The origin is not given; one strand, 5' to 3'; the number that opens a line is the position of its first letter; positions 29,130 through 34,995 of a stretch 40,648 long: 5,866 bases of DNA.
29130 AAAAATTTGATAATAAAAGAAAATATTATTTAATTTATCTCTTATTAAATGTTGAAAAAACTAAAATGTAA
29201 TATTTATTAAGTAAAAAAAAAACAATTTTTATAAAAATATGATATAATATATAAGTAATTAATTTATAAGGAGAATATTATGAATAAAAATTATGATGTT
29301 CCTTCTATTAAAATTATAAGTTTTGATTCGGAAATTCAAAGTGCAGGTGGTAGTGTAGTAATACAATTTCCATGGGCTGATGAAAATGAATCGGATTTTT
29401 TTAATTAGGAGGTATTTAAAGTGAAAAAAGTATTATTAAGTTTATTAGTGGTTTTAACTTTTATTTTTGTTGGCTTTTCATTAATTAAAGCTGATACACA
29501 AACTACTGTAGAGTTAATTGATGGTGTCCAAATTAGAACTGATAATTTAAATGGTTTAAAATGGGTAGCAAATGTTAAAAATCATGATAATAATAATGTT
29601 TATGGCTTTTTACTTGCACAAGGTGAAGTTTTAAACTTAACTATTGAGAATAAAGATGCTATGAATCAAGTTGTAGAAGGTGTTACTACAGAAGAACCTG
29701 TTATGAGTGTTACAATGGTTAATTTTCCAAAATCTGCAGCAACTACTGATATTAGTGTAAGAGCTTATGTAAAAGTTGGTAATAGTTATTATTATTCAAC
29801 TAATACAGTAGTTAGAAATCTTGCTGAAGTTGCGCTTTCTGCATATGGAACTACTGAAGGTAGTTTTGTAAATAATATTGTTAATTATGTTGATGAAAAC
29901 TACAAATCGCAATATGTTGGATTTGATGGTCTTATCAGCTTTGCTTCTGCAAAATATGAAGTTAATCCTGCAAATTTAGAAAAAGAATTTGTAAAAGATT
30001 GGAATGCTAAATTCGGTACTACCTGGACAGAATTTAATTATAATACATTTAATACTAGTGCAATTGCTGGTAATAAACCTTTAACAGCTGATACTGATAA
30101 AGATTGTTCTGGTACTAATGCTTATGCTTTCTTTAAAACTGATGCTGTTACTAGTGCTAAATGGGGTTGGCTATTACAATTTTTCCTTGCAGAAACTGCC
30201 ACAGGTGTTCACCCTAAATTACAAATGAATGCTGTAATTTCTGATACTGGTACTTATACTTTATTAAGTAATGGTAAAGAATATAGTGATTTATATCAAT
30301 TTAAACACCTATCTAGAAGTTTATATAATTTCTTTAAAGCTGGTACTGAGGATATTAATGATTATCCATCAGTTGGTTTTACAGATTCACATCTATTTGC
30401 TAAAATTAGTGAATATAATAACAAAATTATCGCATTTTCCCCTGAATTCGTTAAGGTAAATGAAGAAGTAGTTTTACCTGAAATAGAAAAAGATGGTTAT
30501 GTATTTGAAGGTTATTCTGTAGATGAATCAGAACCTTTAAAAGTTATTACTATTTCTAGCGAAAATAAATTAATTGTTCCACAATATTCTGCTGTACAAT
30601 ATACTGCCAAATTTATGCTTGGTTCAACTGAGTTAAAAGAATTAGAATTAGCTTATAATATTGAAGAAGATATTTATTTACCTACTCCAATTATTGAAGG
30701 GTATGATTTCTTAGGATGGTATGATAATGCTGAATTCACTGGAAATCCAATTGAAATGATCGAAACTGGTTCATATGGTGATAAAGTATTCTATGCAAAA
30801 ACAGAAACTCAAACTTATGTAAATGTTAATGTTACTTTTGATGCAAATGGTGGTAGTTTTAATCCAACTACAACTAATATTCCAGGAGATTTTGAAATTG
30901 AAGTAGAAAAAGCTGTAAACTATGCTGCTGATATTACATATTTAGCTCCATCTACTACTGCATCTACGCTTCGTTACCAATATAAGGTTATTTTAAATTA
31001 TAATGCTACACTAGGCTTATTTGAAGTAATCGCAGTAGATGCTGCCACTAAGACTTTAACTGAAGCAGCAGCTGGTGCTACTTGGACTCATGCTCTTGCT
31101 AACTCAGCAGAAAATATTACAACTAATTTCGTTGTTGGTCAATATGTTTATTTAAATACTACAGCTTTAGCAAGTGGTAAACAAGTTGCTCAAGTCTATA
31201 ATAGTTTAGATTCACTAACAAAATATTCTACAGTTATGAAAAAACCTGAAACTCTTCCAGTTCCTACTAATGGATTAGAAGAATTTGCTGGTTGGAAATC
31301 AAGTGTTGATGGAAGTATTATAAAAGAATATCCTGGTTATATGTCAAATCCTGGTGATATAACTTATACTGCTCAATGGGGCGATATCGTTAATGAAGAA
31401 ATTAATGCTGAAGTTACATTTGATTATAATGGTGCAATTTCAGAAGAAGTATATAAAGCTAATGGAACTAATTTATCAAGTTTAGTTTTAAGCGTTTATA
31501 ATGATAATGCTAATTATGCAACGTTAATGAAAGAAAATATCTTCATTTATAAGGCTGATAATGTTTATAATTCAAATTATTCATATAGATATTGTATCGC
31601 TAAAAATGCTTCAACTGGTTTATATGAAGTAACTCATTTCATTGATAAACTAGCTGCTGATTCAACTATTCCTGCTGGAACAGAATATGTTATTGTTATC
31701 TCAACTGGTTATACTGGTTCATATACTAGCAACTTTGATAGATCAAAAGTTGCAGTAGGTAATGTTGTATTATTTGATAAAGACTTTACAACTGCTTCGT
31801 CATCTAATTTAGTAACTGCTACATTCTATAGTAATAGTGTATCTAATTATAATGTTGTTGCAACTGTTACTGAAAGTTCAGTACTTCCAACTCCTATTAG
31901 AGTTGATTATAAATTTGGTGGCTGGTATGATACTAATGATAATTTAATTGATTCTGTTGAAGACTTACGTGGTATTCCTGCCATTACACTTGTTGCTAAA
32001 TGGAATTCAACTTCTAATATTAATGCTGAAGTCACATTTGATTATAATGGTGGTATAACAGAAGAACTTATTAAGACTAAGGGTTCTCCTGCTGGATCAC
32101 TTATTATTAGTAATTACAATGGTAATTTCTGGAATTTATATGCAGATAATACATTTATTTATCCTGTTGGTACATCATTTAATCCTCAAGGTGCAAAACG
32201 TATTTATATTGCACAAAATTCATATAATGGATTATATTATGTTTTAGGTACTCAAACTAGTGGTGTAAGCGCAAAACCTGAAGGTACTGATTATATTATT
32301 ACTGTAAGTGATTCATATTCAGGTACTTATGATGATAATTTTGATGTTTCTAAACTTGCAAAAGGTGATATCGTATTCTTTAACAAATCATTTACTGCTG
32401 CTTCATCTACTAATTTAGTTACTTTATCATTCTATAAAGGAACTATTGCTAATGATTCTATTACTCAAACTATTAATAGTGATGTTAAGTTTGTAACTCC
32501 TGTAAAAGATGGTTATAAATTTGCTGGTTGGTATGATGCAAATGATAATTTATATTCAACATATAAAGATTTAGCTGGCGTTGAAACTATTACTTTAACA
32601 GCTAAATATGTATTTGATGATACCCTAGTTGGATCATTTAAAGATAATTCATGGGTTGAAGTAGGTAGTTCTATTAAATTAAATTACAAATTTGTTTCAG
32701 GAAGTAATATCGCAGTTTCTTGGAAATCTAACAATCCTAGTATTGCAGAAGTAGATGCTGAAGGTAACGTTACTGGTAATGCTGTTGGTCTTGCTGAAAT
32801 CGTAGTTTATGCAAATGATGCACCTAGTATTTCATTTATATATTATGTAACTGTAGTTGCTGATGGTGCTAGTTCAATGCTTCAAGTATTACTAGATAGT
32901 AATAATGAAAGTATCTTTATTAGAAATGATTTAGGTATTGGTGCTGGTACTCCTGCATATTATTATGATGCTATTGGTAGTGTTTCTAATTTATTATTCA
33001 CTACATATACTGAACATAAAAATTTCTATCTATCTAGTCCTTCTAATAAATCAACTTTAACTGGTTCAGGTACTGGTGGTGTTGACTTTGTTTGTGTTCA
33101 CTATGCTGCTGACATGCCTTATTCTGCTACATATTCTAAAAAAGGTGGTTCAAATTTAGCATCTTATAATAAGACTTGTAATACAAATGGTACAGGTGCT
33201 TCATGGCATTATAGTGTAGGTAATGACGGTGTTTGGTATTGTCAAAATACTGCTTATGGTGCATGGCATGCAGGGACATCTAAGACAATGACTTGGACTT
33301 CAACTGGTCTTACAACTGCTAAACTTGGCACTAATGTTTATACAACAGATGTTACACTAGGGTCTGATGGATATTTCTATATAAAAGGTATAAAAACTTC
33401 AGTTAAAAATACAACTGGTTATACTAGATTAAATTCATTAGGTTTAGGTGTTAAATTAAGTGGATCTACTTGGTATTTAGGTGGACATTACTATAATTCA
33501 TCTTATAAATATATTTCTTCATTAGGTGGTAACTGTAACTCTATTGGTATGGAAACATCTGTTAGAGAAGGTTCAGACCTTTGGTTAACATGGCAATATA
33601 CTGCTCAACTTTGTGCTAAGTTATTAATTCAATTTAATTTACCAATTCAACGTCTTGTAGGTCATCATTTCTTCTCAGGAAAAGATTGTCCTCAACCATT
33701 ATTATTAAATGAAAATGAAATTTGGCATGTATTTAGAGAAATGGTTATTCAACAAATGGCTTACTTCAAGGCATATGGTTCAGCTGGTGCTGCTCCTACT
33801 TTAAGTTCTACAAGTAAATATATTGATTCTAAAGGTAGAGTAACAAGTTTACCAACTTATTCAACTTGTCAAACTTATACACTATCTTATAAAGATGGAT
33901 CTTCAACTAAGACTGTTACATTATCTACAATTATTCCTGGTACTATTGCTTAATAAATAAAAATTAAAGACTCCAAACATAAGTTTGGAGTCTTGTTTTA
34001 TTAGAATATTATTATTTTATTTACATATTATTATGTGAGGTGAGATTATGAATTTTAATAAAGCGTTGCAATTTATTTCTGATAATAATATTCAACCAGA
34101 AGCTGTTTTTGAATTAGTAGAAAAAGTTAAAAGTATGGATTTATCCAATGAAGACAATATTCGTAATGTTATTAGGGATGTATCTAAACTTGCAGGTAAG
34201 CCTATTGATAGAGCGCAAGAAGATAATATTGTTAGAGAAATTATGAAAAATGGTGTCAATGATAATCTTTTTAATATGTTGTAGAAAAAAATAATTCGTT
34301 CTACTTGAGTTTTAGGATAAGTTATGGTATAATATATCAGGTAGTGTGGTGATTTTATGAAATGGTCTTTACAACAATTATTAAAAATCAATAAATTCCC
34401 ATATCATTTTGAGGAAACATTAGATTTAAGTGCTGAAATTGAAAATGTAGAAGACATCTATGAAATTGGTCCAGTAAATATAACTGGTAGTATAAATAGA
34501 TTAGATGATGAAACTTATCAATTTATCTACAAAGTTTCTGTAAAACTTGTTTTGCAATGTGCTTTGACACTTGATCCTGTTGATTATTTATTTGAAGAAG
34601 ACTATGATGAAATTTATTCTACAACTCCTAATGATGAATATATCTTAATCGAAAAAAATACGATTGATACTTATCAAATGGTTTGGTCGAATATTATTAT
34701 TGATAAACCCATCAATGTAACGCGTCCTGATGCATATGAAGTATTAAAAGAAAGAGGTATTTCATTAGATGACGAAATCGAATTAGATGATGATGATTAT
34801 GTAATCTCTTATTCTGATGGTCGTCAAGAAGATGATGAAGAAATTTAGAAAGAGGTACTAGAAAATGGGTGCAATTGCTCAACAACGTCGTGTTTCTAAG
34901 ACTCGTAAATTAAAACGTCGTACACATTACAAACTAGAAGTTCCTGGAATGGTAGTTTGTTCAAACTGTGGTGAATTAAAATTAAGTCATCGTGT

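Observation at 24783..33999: Tandemly duplicated two-gene cassette: promoter - micro-ORF - giant secreted amidase protein - terminator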

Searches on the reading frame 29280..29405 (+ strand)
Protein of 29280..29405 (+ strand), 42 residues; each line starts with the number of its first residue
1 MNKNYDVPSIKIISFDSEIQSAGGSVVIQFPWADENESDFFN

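Call 9: search_protein_families(library=pfam, proteins=[window:29280-29405:+], max_evalue=0.1)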
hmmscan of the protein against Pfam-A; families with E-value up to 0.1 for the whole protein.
window:29280-29405:+ (42 aa): 0 families

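Call 10: search_protein_families(library=ncbifam, proteins=[window:29280-29405:+], max_evalue=0.1)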
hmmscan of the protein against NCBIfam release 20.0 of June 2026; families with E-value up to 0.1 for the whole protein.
window:29280-29405:+ (42 aa): 0 families

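Call 98: search_protein_families(library=phrogs, proteins=[window:29280-29405:+], max_evalue=0.1)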
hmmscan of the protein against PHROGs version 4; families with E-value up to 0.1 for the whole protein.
window:29280-29405:+ (42 aa): 1 family
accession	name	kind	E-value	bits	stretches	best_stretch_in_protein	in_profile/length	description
phrog_12456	-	unknown function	0.023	15.7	1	2-29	23-50/64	-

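Call 99: search_protein_families(library=padloc, proteins=[window:29280-29405:+], max_evalue=0.1)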
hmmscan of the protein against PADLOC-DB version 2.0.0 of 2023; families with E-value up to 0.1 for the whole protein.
window:29280-29405:+ (42 aa): 0 families

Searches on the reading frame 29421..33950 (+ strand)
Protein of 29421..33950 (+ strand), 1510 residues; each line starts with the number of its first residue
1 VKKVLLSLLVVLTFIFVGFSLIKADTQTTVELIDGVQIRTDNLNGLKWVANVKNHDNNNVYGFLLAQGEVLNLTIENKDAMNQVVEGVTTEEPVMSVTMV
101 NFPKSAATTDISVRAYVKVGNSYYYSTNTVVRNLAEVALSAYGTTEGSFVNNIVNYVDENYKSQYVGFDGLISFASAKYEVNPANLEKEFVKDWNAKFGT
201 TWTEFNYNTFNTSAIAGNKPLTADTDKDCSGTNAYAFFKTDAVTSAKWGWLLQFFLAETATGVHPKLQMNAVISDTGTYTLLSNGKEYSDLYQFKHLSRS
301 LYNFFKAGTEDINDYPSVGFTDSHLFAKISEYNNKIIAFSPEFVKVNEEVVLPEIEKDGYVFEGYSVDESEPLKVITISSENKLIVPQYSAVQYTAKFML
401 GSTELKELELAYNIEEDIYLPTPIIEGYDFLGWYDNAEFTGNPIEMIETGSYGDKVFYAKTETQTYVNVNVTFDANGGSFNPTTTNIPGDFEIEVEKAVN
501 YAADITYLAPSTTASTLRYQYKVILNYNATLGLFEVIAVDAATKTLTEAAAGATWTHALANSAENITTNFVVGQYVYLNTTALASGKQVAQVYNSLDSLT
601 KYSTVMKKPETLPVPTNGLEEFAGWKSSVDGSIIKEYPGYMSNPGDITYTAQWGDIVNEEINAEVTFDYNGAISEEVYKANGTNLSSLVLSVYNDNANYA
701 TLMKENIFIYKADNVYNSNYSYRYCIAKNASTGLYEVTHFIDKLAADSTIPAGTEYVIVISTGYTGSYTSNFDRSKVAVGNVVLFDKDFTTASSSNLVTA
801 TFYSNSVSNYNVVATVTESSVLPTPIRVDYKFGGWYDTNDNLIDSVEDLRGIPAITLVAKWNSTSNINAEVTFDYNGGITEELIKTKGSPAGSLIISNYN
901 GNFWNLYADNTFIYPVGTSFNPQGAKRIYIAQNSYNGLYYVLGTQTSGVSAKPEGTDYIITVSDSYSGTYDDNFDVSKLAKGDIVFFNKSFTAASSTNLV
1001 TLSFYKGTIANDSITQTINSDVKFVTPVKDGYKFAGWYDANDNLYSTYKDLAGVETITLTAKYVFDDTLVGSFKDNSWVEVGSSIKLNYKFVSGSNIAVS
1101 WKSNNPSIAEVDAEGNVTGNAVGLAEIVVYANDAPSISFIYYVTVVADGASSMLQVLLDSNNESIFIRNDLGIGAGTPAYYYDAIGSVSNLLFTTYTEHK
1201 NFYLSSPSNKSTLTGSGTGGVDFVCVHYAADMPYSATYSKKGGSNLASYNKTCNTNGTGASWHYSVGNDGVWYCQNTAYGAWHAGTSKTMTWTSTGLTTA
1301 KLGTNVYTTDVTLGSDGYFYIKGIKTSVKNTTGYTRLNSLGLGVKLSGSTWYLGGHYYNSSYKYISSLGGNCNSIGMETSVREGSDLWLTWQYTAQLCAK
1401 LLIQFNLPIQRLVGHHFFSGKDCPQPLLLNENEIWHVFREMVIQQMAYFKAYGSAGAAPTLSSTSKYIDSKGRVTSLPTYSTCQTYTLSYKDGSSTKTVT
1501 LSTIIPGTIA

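Call 9: search_protein_families(library=pfam, proteins=[window:29421-33950:+], max_evalue=0.1)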
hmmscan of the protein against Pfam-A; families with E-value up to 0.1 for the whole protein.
window:29421-33950:+ (1510 aa): 4 families
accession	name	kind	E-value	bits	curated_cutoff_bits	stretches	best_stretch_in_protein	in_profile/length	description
PF09479.16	Flg_new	-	3.4e-19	69.1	27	3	394-460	1-65/65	Listeria-Bacteroides repeat domain (List_Bact_rpt)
PF01510.30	Amidase_2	-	1e-11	45.7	26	1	1221-1426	5-131/131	N-acetylmuramoyl-L-alanine amidase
PF02368.24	Big_2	-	1.1e-07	32.2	22.8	1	1093-1133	30-70/79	Bacterial Ig-like domain (group 2)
PF20381.4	Rv1476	-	0.062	13.5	26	0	753-798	71-114/156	Membrane protein Rv1476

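Call 10: search_protein_families(library=ncbifam, proteins=[window:29421-33950:+], max_evalue=0.1)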
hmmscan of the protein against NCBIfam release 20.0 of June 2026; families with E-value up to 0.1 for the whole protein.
window:29421-33950:+ (1510 aa): 1 family
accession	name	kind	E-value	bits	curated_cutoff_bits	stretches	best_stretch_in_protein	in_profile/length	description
TIGR02543.1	List_Bact_rpt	repeat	4.3e-11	43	20.95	2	427-460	5-39/44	TIGR02543 family repeat protein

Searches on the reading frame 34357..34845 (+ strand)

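Call 17: search_protein_families(library=pfam, proteins=[window:34357-34845:+], max_evalue=0.001)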
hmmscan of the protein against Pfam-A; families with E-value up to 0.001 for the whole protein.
window:34357-34845:+ (163 aa): 1 family
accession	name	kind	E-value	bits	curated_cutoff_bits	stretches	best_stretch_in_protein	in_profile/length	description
PF02620.22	YceD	-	2.1e-06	28.2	33.2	1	59-140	4-99/119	Large ribosomal RNA subunit accumulation protein YceD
